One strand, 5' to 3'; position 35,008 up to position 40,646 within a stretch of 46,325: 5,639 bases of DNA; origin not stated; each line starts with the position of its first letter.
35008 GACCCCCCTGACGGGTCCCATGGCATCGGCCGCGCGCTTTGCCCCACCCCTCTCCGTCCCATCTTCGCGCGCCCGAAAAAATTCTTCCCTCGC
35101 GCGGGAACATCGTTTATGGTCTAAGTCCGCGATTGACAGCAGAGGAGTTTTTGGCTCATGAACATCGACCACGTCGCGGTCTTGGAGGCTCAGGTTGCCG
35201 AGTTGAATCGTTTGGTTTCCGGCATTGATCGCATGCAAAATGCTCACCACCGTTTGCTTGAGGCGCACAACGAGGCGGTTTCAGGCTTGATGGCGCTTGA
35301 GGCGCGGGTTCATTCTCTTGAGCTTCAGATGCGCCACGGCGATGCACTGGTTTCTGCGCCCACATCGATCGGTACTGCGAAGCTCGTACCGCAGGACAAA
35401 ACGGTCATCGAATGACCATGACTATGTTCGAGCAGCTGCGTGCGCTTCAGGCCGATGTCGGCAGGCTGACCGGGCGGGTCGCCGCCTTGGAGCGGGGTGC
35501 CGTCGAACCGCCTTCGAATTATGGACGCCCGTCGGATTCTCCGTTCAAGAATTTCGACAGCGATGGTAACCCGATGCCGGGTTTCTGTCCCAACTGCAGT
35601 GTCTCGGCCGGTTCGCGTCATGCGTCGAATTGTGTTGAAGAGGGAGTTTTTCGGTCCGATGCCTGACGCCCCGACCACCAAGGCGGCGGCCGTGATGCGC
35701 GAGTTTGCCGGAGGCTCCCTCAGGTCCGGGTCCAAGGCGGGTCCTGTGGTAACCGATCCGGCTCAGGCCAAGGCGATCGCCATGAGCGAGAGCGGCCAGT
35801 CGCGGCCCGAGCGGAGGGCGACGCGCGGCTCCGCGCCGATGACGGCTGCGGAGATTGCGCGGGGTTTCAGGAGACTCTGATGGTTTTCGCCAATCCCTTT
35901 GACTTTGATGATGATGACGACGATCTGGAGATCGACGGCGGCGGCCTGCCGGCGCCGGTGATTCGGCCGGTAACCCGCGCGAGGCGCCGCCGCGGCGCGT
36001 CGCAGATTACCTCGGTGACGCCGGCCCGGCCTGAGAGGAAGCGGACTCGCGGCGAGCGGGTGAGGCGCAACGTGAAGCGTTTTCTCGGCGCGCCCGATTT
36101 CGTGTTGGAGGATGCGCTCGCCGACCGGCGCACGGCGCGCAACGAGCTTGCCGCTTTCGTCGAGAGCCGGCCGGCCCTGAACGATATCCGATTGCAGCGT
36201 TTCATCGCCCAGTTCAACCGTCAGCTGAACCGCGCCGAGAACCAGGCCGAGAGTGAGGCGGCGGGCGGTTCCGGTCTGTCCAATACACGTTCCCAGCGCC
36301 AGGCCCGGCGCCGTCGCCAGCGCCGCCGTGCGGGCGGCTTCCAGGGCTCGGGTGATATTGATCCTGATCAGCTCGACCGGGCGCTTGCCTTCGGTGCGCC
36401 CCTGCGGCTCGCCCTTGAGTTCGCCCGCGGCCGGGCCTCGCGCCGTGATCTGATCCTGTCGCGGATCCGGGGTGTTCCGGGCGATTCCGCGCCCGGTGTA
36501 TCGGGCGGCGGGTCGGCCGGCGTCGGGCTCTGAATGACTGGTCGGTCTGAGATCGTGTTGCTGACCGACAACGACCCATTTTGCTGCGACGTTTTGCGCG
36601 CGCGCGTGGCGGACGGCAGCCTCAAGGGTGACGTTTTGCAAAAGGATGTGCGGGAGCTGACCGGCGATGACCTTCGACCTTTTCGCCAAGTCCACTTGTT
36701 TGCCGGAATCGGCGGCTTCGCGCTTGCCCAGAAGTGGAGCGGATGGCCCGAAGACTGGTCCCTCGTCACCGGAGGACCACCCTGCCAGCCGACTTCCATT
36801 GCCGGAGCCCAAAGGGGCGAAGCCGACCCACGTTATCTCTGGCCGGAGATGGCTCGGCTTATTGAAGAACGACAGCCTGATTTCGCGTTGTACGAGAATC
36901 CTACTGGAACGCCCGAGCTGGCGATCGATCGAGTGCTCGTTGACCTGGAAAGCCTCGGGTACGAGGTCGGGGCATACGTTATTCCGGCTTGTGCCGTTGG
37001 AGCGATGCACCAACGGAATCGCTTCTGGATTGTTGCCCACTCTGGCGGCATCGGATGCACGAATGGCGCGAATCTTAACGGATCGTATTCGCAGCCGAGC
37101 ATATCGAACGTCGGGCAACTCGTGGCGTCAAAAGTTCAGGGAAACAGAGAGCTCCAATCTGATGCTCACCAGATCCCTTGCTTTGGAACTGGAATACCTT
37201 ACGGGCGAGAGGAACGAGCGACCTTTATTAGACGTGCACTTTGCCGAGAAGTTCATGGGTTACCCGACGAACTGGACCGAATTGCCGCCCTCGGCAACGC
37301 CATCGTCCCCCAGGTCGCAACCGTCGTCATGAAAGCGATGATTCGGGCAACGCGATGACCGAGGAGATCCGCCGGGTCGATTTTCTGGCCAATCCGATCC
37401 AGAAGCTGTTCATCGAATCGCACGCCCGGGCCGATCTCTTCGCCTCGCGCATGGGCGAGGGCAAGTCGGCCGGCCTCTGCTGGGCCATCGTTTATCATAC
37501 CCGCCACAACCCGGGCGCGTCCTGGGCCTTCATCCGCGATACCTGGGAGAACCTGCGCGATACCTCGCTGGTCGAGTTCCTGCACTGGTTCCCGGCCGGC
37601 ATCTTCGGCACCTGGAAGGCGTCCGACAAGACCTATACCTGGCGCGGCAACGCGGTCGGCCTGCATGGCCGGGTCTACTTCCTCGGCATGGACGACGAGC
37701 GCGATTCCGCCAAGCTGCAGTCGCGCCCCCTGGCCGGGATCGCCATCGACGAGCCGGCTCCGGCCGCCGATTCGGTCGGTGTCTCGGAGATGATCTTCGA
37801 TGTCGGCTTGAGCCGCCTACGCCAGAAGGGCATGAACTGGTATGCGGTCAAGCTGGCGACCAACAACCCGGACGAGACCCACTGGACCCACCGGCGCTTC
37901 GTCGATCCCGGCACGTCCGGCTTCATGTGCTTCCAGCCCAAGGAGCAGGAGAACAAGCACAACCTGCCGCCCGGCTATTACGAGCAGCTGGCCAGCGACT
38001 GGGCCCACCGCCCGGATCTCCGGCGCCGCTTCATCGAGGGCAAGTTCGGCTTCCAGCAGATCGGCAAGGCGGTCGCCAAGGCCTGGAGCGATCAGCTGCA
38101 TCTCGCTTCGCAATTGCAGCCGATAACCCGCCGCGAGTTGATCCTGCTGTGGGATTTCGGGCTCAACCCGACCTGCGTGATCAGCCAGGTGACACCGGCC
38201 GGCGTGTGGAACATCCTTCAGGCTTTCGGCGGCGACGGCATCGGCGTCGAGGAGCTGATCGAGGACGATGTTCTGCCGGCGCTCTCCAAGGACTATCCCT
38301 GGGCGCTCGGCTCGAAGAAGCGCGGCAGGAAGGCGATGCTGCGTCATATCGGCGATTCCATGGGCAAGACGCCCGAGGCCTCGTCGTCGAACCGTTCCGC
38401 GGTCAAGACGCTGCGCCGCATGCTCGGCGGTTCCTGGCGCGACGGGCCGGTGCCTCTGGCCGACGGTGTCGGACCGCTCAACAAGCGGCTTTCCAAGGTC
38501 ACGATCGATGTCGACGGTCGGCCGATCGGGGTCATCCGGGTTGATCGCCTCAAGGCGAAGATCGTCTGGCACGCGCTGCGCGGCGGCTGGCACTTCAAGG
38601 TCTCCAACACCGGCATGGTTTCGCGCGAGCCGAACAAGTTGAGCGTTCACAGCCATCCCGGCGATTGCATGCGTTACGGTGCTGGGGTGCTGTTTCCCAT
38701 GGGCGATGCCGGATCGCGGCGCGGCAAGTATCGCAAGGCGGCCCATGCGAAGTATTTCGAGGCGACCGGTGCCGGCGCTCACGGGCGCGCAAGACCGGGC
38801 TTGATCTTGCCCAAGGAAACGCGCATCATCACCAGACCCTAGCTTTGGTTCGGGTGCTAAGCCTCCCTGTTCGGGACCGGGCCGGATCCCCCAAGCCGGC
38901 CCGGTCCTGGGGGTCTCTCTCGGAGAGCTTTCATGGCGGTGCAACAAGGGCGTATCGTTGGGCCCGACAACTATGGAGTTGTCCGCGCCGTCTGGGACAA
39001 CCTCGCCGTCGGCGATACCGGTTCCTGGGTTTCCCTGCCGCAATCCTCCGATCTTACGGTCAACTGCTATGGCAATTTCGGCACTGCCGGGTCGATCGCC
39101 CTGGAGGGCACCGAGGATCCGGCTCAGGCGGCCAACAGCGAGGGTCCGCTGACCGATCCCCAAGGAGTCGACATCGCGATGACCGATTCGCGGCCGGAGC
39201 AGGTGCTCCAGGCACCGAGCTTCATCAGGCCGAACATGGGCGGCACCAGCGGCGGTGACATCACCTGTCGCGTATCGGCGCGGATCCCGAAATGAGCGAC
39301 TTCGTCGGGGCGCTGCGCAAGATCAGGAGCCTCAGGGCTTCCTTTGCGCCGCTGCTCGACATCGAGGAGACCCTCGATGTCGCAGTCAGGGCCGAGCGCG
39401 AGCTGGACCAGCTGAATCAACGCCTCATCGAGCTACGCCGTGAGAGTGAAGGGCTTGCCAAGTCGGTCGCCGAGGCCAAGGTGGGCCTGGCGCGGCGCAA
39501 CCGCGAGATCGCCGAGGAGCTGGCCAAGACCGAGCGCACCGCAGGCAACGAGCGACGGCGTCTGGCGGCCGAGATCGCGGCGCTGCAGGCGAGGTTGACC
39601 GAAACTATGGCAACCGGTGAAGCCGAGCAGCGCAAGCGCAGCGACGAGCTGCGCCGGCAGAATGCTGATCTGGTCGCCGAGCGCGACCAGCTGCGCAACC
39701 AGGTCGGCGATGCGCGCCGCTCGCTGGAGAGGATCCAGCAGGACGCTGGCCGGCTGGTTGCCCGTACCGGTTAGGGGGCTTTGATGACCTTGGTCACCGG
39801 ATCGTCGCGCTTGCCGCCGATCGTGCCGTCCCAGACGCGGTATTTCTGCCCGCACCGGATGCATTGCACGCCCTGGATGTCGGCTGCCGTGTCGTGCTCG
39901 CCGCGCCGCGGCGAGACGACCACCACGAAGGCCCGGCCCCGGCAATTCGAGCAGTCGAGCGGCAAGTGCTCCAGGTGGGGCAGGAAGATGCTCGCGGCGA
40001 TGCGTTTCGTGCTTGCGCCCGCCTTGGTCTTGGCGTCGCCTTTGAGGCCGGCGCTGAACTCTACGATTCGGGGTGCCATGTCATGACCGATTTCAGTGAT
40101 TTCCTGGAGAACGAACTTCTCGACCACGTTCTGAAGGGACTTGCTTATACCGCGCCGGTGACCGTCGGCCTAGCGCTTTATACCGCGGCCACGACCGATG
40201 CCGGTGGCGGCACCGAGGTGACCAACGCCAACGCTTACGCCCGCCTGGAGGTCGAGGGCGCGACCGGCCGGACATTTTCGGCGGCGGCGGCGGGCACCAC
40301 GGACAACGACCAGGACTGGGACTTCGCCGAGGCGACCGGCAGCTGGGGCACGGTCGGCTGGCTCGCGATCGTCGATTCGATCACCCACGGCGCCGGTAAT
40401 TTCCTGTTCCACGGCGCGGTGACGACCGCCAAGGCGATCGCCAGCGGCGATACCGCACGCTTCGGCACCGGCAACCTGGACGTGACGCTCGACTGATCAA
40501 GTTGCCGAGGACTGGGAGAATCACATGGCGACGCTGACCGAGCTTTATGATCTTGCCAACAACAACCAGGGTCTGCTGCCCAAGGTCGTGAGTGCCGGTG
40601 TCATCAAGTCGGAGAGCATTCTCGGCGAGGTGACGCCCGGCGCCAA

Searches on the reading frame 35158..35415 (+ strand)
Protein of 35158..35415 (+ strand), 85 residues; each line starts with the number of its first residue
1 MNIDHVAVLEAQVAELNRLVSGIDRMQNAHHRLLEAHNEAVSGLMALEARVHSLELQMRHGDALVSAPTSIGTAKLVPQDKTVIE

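Call 37: search_protein_families(library=pfam, max_evalue=0.1, proteins=[window:35158-35415:+])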
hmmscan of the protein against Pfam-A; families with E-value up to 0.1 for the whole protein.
window:35158-35415:+ (85 aa): 2 families
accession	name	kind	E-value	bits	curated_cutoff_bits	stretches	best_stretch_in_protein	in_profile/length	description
PF20991.3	CBP66_1st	-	0.043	14.4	27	1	15-72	24-81/96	Nuclear cap binding complex subunit CBP66 N-terminal domain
PF23432.1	DUF7118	-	0.047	13.3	27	1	11-69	99-157/357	Domain of unknown function (DUF7118)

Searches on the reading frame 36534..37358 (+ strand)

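Call 12: search_protein_families(library=phrogs, max_evalue=0.001, proteins=[window:36534-37358:+])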
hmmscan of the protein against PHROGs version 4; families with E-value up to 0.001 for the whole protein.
window:36534-37358:+ (274 aa): 3 families
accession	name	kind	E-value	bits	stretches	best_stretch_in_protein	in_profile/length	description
phrog_363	-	other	1.6e-49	169.8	1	12-271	15-314/327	DNA methyltransferase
phrog_116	-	other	1.9e-20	73.8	1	11-177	235-380/779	DNA methyltransferase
phrog_32758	-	other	3.8e-11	44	1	131-170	5-44/154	DNA methyltransferase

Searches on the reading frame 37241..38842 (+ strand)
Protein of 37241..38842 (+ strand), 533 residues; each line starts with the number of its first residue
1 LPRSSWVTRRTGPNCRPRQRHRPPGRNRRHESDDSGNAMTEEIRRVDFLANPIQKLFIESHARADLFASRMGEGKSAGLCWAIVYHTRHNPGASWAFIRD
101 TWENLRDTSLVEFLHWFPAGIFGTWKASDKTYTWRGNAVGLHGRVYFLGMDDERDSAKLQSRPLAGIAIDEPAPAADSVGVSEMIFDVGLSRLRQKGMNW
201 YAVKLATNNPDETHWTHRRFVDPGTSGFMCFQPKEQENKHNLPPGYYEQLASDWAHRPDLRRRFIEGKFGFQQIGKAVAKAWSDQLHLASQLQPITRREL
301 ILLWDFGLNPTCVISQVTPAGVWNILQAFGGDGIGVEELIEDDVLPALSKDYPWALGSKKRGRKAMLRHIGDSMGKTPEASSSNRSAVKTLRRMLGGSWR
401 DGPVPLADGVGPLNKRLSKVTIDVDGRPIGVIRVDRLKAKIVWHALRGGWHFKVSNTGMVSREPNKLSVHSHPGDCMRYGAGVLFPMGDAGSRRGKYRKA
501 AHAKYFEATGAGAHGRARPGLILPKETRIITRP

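Call 12: search_protein_families(library=phrogs, max_evalue=0.001, proteins=[window:37241-38842:+])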
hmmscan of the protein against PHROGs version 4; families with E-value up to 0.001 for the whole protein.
window:37241-38842:+ (533 aa): 1 family
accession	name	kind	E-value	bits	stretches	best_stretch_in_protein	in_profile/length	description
phrog_979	-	head and packaging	5.4e-10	39.6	1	50-217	154-311/642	terminase large subunit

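Call 23: search_dna_similar(query=window:37241-38842:+, collection=phages, mode=protein, max_rows=15)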
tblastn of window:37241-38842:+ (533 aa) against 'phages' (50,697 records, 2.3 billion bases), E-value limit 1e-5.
Records with a match: 19; places in all: 19; records where one place covers at least 80% of the query: 9.
Best place of each record, by identity: <60% 19.
By first word of the organism name: Burkholderia 5; Caudoviricetes 3; Myxococcus 2; Dunaliella 2; Pseudomonas 1; Vibrio 1; Cronobacter 1; Methylophilales 1; Pasteurella 1; Pelagibacter 1; and 1 more.
By host as written in the record: - 6; Myxococcus xanthus strain DK883 2; Dunaliella viridis var. palmelloides Teodoresco (Chlorophyta) 2; Pseudomonas aeruginosa 1; Vibrio alginolyticus RY-3 1; Cronobacter sakazakii ATCC BAA 894 1; Methylophilales bacterium FZCC2181 1; Burkholderia sp. 1; and 4 more.
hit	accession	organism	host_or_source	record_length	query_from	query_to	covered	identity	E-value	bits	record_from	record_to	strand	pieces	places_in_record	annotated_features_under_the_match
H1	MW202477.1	Caudoviricetes sp.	Manatee Spring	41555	54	508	85%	27.8%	1e-25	118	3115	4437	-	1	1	large subunit terminase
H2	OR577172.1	Pseudomonas phage Rollin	Pseudomonas aeruginosa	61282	46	502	86%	27.5%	6e-32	137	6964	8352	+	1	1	hypothetical protein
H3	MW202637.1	Caudoviricetes sp.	Manatee Spring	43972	41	493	85%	26.3%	7e-25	115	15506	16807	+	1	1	large subunit terminase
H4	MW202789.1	Caudoviricetes sp.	Manatee Spring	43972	41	493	85%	26.3%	7e-25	115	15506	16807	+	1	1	large subunit terminase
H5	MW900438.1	Vibrio phage vB_ValP_VA-RY-3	Vibrio alginolyticus RY-3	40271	48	479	81%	25.9%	3e-22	107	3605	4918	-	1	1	putative terminase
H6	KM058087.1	Cronobacter phage vB_CsaP_Ss1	Cronobacter sakazakii ATCC BAA 894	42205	41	481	83%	24.9%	2e-20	101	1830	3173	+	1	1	putative terminase | hypothetical protein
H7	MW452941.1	Methylophilales phage MEP301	Methylophilales bacterium FZCC2181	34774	46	479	81%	24.5%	3e-18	95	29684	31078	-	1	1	terminase large subunit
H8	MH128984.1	Burkholderia phage vB_BmuP_KL4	-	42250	41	482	83%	23.3%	8e-13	77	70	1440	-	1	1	large terminase | small terminase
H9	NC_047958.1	Burkholderia phage vB_BmuP_KL4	-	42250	41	482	83%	23.3%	8e-13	77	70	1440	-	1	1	TerL | terminase small subunit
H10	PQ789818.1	Burkholderia phage vB_E332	Burkholderia sp.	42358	57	482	80%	23.3%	6e-13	78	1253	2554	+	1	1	terminase large subunit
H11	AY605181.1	Burkholderia phage BcepC6B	-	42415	57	482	80%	23.2%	3e-11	73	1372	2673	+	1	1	g03: putative TerL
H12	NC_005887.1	Burkholderia phage BcepC6B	Burkholderia cepacia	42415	57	482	80%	23.2%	3e-11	73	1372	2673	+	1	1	TerL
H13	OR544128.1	Pasteurella phage Pmp11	Pasteurella multocida Past22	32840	43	352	58%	24.3%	3e-13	79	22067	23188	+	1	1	terminase large subunit | terminase small subunit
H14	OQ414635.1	Pelagibacter phage EXVC031P Hodr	Candidadtus Pelagibacter sp. HTCC1062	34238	71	336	50%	25.8%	6e-14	81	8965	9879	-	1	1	hypothetical protein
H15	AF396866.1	Myxococcus phage Mx8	Myxococcus xanthus strain DK883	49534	46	249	38%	29.8%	3e-13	79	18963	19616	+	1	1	terminase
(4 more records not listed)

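Call 48: find_related_loci(query=window:37241-38842:+, collection=viral_contigs, flank=10000)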
Query window:37241-38842:+ (533 aa) in viral_contigs; peptide patterns used: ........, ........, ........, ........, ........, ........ (x = any residue, [..] = any of these).
6 stretches matched a pattern; 2 encode a relative of the query (tblastn E <= 1e-3); 2 distinct loci.
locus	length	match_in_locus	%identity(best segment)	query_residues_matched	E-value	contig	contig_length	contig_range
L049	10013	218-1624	53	46-530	3e-159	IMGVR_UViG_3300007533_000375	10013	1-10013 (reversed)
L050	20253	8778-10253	49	27-530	6e-152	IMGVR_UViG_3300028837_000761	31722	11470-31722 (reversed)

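Call 71: find_related_loci(query=A1, collection=metagenome_contigs, flank=10000)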
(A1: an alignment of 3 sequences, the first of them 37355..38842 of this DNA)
Query A1 (495 aa) in metagenome_contigs; peptide patterns used: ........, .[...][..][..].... (x = any residue, [..] = any of these).
184 stretches matched a pattern; 58 encode a relative of the query (tblastn E <= 1e-3); 58 distinct loci.
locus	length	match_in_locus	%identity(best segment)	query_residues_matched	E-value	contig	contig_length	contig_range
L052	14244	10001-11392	54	7-492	5e-165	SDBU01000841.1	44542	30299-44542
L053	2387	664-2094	54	1-492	3e-176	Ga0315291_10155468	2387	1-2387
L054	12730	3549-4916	55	10-486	1e-163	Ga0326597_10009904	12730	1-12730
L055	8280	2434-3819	53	4-482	2e-161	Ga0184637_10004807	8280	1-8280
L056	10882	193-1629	52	5-492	2e-159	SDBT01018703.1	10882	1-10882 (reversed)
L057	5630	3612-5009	52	1-494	4e-161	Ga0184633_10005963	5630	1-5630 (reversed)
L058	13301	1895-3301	53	8-492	4e-159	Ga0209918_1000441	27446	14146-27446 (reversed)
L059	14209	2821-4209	52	8-481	4e-159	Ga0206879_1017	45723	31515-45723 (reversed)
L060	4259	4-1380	55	19-492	2e-163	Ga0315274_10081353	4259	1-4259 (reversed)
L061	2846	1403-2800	52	1-494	4e-167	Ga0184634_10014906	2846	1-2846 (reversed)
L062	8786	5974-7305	54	2-457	2e-156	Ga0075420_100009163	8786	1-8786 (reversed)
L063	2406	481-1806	54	1-456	6e-166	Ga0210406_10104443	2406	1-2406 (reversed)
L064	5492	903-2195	52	8-456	6e-156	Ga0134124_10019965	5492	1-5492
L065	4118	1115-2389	53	8-450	1e-156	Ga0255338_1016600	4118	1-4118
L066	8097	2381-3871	47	1-492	6e-148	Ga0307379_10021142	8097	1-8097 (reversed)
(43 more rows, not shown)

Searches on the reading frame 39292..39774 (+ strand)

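Call 12: search_protein_families(library=phrogs, max_evalue=0.001, proteins=[window:39292-39774:+])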
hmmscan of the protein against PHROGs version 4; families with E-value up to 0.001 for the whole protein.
window:39292-39774:+ (160 aa): 0 families

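Call 15: search_protein_families(library=pfam, max_evalue=0.01, proteins=[window:39292-39774:+])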
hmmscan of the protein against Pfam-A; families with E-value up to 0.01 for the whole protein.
window:39292-39774:+ (160 aa): 2 families
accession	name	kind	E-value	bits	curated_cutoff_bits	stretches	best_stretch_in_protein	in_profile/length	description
PF10211.14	Ax_dynein_light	-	0.0023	18.4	26.4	0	31-103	114-186/187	Axonemal dynein light chain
PF17675.6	APG6_N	-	0.0031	18.4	45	1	33-144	20-131/132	Apg6 coiled-coil region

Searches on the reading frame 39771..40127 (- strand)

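Call 15: search_protein_families(library=pfam, max_evalue=0.01, proteins=[window:39771-40127:-])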
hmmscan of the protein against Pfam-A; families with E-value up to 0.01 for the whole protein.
window:39771-40127:- (118 aa): 1 family
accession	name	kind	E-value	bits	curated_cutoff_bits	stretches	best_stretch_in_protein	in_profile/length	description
PF13717.11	Zn_ribbon_4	-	0.0087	16.4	30.3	0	87-106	3-22/36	zinc-ribbon domain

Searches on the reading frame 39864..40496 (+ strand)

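Call 12: search_protein_families(library=phrogs, max_evalue=0.001, proteins=[window:39864-40496:+])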
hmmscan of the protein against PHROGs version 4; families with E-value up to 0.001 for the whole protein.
window:39864-40496:+ (210 aa): 1 family
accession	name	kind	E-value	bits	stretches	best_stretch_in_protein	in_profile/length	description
phrog_240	-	head and packaging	4.8e-17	63.5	1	72-209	58-188/200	head protein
